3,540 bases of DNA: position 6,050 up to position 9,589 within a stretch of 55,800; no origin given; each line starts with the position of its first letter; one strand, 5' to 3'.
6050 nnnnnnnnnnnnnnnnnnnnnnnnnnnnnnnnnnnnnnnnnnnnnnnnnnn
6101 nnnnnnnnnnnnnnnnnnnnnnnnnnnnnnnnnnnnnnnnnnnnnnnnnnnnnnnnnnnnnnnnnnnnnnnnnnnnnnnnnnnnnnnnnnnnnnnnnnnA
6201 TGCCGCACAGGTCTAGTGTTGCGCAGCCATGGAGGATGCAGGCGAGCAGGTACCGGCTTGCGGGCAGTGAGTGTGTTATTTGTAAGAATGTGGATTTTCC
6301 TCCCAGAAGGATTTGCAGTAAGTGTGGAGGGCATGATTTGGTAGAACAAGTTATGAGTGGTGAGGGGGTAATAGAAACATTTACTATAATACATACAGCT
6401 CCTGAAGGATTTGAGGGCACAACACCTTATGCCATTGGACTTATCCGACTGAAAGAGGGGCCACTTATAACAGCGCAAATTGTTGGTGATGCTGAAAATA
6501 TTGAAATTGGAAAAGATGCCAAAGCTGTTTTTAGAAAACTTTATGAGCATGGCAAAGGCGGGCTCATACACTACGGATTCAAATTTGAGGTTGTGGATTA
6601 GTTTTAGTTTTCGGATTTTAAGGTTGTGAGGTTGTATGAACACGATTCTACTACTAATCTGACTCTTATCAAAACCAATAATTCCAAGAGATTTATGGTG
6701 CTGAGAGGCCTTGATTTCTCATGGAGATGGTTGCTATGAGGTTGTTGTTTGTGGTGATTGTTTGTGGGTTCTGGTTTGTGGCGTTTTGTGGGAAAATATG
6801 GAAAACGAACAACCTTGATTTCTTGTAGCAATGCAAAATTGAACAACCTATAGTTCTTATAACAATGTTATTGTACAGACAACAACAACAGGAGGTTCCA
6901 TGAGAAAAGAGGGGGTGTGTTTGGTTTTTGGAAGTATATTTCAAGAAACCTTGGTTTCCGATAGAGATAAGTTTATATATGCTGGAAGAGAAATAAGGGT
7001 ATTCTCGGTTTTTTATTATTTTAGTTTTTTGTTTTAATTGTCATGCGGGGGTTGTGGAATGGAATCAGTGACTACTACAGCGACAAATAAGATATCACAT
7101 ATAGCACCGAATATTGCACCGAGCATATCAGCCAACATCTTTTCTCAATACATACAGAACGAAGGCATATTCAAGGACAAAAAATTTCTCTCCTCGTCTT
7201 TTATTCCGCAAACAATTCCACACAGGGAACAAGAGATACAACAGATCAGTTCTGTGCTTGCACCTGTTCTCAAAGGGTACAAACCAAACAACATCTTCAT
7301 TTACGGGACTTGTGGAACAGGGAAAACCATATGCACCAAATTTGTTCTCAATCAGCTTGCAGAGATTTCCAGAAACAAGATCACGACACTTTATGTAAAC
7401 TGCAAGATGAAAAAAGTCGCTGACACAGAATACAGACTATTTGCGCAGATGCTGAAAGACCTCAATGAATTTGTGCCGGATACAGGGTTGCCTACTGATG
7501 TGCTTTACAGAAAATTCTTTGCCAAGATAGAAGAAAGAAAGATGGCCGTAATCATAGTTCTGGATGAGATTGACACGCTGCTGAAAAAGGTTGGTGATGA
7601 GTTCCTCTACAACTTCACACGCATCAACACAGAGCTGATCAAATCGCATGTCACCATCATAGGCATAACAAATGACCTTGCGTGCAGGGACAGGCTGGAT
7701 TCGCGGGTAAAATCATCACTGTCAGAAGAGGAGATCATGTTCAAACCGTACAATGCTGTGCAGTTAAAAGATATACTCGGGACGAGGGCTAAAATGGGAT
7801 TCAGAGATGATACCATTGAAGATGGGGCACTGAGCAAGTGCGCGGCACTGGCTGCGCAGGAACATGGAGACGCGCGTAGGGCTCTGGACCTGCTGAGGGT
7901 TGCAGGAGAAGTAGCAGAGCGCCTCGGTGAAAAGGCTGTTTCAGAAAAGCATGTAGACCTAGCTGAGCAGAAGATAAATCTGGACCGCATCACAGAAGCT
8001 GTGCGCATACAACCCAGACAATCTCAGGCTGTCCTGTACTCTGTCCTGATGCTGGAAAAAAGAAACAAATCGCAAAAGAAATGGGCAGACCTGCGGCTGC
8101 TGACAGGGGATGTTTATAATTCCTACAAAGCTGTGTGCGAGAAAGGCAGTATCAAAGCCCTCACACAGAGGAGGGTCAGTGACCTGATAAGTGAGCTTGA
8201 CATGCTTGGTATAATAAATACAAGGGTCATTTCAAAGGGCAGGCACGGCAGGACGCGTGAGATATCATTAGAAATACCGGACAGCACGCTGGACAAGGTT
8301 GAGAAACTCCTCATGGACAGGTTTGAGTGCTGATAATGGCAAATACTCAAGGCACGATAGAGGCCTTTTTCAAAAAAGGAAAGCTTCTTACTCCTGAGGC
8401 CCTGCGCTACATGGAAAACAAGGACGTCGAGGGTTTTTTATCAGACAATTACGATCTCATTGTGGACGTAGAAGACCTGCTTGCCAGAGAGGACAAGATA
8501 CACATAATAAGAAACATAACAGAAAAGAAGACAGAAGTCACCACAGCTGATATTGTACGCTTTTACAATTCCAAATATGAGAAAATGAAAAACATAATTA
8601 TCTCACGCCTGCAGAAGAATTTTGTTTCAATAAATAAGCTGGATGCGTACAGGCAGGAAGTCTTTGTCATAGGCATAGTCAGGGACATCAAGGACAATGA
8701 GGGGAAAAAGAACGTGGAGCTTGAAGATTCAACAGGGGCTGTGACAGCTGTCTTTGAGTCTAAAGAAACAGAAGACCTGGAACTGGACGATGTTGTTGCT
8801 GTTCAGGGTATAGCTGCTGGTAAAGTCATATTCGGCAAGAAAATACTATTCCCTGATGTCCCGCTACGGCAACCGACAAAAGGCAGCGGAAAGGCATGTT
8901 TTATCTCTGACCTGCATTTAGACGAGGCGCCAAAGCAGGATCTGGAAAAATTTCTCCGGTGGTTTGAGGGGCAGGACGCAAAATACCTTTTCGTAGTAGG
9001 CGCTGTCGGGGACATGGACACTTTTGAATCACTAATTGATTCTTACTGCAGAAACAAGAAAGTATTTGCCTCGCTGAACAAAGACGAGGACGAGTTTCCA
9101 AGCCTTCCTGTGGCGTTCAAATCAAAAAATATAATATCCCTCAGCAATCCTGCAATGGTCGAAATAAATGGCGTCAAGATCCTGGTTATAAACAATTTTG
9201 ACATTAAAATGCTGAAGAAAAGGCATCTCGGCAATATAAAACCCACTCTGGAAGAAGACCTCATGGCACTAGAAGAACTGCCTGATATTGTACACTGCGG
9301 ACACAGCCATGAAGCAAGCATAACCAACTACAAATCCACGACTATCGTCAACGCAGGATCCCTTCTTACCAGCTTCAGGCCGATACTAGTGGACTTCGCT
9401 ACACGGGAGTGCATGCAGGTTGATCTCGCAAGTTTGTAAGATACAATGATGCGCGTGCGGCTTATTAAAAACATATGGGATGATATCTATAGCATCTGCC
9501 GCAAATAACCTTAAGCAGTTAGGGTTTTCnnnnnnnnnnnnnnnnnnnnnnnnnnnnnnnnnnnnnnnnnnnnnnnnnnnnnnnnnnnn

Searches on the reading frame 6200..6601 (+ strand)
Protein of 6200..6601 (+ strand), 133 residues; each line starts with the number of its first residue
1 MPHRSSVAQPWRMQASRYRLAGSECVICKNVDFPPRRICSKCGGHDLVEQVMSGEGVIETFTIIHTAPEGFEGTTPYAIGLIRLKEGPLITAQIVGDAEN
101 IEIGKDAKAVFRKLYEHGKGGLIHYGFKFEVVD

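Call 12: search_protein_families(library=pfam, proteins=[window:6200-6601:+], max_evalue=0.00001)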
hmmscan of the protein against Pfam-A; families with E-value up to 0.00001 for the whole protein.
window:6200-6601:+ (133 aa): 2 families
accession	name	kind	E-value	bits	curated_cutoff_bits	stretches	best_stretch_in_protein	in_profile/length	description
PF01796.24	OB_ChsH2_C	-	2.1e-19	69.6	27.1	1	50-112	2-65/65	ChsH2, C-terminal OB-fold domain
PF12172.15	zf-ChsH2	-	1.1e-06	28.8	23.2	1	15-47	4-36/37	ChsH2, rubredoxin-like zinc ribbon domain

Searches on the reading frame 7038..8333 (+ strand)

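Call 12: search_protein_families(library=pfam, proteins=[window:7038-8333:+], max_evalue=0.00001)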
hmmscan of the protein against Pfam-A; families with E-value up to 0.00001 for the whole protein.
window:7038-8333:+ (431 aa): 6 families
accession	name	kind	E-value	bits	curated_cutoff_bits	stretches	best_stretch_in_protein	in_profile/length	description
PF09079.17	Cdc6_C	-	1.2e-26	93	25.1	1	320-418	1-93/96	CDC6, C terminal winged helix domain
PF22703.2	Cdc6_lid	-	8.7e-24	83.6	27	1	244-310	1-67/68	Cdc6 AAA+ ATPase-type lid domain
PF13401.12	AAA_22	-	7.9e-09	36.4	27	1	84-201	6-114/130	AAA domain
PF00004.35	AAA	-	3.1e-08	34.6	21.2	1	87-226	2-120/131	ATPase family associated with various cellular activities (AAA)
PF13191.12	AAA_16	-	1.1e-07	32.9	32.6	1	61-179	3-142/167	AAA ATPase domain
PF01637.24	ATPase_2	-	1e-06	29.2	33.2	1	63-196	4-138/225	ATPase domain predominantly from Archaea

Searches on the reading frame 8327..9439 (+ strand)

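Call 12: search_protein_families(library=pfam, proteins=[window:8327-9439:+], max_evalue=0.00001)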
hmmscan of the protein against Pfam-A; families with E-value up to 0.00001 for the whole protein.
window:8327-9439:+ (370 aa): 1 family
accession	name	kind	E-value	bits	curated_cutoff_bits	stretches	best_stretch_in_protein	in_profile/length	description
PF12850.12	Metallophos_2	-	1.6e-10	41.7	27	1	191-347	4-136/154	Calcineurin-like phosphoesterase superfamily domain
